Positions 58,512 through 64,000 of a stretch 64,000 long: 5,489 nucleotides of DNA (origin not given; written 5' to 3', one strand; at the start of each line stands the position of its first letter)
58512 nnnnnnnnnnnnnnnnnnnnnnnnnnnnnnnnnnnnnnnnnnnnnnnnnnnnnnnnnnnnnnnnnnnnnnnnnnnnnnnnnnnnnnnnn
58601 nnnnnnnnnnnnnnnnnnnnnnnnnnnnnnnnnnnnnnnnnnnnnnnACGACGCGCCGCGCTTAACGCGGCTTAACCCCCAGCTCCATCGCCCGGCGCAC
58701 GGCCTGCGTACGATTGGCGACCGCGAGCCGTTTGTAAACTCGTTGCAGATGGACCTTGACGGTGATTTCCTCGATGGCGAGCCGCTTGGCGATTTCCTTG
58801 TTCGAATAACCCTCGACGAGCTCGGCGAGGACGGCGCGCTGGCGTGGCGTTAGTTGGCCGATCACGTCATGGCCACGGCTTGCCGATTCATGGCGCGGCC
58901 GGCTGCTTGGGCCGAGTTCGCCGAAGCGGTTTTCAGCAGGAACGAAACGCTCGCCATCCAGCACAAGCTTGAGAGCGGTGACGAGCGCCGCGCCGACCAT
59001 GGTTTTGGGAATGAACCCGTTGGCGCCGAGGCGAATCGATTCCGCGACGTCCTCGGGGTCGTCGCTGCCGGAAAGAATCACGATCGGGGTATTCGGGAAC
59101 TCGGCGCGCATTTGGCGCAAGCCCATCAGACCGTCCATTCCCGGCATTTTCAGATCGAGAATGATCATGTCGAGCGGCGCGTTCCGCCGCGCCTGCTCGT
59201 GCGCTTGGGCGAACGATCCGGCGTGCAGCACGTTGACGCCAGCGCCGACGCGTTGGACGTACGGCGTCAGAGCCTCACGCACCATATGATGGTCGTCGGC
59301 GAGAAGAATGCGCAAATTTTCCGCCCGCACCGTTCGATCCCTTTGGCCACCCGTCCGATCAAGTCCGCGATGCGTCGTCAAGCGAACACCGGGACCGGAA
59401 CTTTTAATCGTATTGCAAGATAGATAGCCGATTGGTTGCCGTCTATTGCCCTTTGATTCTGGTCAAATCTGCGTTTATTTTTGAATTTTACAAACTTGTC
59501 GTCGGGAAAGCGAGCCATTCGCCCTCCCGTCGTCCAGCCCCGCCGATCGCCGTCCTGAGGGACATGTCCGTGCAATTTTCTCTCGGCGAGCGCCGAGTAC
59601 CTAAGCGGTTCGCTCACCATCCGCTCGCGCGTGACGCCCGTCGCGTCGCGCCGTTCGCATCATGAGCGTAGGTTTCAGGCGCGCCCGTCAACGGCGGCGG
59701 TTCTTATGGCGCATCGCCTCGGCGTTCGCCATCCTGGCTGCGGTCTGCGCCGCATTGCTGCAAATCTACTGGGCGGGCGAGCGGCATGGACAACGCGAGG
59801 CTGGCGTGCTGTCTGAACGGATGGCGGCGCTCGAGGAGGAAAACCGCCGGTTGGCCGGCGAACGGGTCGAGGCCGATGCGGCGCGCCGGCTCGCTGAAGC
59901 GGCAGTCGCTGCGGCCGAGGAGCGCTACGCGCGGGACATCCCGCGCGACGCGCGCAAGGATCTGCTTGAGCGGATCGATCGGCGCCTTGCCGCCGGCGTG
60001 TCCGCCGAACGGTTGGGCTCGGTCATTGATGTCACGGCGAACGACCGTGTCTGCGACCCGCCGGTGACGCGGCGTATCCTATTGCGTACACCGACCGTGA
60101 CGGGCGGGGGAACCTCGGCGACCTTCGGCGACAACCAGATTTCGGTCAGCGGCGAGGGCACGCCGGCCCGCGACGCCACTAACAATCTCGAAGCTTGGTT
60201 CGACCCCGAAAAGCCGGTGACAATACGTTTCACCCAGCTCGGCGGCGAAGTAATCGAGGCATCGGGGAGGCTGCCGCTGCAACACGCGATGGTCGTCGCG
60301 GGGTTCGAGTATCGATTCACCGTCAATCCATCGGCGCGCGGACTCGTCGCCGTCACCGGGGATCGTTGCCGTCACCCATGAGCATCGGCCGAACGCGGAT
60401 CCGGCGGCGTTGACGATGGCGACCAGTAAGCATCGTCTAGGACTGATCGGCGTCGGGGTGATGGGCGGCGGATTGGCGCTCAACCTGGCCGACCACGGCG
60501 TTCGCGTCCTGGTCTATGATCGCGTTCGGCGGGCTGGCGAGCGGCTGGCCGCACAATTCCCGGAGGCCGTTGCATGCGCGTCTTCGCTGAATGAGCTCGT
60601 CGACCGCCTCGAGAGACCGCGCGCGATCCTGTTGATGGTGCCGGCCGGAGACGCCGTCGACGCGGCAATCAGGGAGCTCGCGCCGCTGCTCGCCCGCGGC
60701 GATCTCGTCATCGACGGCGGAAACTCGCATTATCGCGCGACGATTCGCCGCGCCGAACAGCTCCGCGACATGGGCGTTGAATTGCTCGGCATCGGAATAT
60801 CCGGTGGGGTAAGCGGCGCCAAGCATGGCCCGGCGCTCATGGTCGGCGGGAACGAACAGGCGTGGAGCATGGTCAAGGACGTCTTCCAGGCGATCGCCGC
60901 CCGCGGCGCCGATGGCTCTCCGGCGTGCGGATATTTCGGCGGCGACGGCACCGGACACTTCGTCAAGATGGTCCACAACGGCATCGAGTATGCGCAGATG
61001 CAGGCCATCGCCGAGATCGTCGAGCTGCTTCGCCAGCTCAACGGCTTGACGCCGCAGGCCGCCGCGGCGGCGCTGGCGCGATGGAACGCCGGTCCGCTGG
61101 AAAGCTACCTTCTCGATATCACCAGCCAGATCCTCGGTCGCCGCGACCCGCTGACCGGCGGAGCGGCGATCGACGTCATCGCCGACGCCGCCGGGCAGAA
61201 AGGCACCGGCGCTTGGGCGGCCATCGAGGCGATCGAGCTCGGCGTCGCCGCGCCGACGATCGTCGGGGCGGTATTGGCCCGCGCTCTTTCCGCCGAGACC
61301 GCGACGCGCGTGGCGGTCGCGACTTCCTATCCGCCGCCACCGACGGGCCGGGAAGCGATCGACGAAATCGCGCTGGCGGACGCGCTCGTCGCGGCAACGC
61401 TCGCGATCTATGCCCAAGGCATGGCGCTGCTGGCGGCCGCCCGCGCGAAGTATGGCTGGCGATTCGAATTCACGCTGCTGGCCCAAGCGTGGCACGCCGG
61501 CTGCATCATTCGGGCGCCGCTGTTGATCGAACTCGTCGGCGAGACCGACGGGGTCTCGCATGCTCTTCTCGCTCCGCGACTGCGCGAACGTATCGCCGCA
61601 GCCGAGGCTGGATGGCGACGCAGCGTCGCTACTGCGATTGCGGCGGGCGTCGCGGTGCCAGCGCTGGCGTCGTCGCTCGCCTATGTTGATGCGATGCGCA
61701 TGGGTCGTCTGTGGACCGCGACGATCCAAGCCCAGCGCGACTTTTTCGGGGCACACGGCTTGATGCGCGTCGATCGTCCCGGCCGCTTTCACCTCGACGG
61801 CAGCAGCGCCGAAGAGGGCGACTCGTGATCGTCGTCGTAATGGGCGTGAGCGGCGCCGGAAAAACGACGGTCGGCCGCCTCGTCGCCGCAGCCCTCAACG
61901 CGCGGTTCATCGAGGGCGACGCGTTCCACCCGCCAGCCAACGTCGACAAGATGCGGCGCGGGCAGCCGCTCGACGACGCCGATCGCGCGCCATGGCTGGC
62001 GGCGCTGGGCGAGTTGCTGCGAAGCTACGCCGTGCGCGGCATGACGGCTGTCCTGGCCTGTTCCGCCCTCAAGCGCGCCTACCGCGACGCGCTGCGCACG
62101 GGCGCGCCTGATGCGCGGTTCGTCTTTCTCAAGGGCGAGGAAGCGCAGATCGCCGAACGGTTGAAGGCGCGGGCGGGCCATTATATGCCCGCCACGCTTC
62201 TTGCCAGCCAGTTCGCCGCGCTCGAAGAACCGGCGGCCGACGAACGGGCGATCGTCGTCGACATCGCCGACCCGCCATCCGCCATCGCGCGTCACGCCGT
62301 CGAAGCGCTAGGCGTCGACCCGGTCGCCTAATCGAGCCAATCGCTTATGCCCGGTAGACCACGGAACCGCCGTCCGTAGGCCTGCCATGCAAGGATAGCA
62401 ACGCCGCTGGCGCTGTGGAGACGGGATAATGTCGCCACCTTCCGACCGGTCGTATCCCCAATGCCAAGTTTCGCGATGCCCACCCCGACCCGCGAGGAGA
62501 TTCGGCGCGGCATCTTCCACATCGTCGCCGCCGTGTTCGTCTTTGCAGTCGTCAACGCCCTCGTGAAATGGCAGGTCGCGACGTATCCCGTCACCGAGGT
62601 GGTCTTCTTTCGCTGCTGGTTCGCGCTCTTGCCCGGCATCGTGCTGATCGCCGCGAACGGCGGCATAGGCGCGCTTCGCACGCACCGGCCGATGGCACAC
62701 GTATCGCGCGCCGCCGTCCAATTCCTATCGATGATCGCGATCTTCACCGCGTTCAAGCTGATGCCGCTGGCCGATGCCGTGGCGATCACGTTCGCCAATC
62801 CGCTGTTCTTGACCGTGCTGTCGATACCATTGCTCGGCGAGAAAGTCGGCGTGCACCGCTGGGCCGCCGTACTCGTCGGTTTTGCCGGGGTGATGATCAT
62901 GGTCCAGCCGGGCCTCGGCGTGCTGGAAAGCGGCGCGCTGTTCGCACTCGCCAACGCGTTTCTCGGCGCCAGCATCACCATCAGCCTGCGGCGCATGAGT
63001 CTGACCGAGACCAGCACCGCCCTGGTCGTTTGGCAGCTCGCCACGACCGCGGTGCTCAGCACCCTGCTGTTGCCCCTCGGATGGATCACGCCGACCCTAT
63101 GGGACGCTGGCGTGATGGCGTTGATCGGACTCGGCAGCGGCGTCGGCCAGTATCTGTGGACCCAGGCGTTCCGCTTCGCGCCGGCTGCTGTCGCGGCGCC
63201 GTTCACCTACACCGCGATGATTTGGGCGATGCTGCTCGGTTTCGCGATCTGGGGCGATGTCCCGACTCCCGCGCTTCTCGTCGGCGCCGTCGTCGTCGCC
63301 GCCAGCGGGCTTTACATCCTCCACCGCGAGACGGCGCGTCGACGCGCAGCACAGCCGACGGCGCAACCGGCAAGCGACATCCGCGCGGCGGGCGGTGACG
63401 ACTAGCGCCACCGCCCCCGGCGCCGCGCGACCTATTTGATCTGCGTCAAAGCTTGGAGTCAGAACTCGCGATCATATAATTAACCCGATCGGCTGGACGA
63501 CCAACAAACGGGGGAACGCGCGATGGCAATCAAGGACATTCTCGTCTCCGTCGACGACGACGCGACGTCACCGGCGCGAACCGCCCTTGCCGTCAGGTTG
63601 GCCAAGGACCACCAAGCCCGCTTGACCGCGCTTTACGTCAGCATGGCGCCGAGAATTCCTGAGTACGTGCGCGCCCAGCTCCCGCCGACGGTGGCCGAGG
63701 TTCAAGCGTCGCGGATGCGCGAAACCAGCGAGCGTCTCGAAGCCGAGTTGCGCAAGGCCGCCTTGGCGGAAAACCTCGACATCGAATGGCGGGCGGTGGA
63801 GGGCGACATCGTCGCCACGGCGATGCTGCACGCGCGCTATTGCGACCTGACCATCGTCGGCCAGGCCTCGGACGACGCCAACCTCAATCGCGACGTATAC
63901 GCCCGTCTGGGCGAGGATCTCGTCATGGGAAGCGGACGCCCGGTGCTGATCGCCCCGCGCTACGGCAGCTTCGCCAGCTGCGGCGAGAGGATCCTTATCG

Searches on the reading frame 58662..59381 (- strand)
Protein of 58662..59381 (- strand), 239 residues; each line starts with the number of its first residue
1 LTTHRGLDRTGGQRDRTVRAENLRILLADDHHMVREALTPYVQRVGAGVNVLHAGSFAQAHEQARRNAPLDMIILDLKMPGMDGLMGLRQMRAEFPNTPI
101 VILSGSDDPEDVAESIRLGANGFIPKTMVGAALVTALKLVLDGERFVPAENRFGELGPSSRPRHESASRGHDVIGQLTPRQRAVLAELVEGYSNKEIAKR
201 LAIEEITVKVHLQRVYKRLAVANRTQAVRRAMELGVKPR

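Call 34: search_protein_families(library=pfam, proteins=[window:58662-59381:-], max_evalue=0.001)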
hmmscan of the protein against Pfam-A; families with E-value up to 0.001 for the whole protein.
window:58662-59381:- (239 aa): 4 families
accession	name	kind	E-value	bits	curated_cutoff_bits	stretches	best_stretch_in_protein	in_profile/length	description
PF00072.30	Response_reg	-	7e-24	84.6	30.2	1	25-137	1-110/111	Response regulator receiver domain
PF00196.25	GerE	-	2.6e-19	69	23.5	1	176-231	2-57/57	Bacterial regulatory proteins, luxR family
PF08281.18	Sigma70_r4_2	-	4.3e-11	42.7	25.7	1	172-219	6-54/54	Sigma-70, region 4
PF04545.22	Sigma70_r4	-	0.00019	21.3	24.1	1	174-219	2-48/50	Sigma-70, region 4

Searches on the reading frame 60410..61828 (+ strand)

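Call 34: search_protein_families(library=pfam, proteins=[window:60410-61828:+], max_evalue=0.001)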
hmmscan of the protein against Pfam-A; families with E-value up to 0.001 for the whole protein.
window:60410-61828:+ (472 aa): 6 families
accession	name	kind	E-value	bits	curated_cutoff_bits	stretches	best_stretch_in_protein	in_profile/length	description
PF00393.24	6PGD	-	1.6e-88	297.4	27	1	182-462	1-288/290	6-phosphogluconate dehydrogenase, C-terminal domain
PF03446.21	NAD_binding_2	-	5.3e-43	147.3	21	1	10-165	2-155/161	NAD binding domain of 6-phosphogluconate dehydrogenase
PF01488.26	Shikimate_DH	-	7.3e-05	23.3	24.3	1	6-70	11-76/138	Shikimate / quinate 5-dehydrogenase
PF03807.23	F420_oxidored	-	0.00018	22.5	21.6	1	9-103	1-91/94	NADP oxidoreductase coenzyme F420-dependent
PF02737.24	3HCDH_N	-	0.0003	21.2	22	1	10-52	2-44/180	3-hydroxyacyl-CoA dehydrogenase, NAD binding domain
PF02826.25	2-Hacid_dh_C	-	0.00085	19.2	25.1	0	5-82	34-104/178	D-isomer specific 2-hydroxyacid dehydrogenase, NAD binding domain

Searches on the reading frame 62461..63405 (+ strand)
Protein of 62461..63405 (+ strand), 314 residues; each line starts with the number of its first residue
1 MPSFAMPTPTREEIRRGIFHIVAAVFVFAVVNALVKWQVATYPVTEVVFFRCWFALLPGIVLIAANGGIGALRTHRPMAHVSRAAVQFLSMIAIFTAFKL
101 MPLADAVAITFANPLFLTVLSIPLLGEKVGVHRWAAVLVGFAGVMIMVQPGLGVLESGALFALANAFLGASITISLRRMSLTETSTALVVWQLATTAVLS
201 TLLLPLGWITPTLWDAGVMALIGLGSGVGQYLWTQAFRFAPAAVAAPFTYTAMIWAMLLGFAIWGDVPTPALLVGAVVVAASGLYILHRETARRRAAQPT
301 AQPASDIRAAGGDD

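Call 34: search_protein_families(library=pfam, proteins=[window:62461-63405:+], max_evalue=0.001)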
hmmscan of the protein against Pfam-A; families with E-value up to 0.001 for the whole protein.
window:62461-63405:+ (314 aa): 1 family
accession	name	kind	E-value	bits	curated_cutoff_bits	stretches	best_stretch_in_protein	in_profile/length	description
PF00892.27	EamA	-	1.4e-23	84.1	28.2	2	16-148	2-134/135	EamA-like transporter family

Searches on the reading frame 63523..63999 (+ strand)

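Call 34: search_protein_families(library=pfam, proteins=[window:63523-63999:+], max_evalue=0.001)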
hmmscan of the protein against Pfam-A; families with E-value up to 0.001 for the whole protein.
window:63523-63999:+ (159 aa): 1 family
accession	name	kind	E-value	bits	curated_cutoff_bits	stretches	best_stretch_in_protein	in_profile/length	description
PF00582.32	Usp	-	2.8e-07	31.6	24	1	4-137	3-133/141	Universal stress protein family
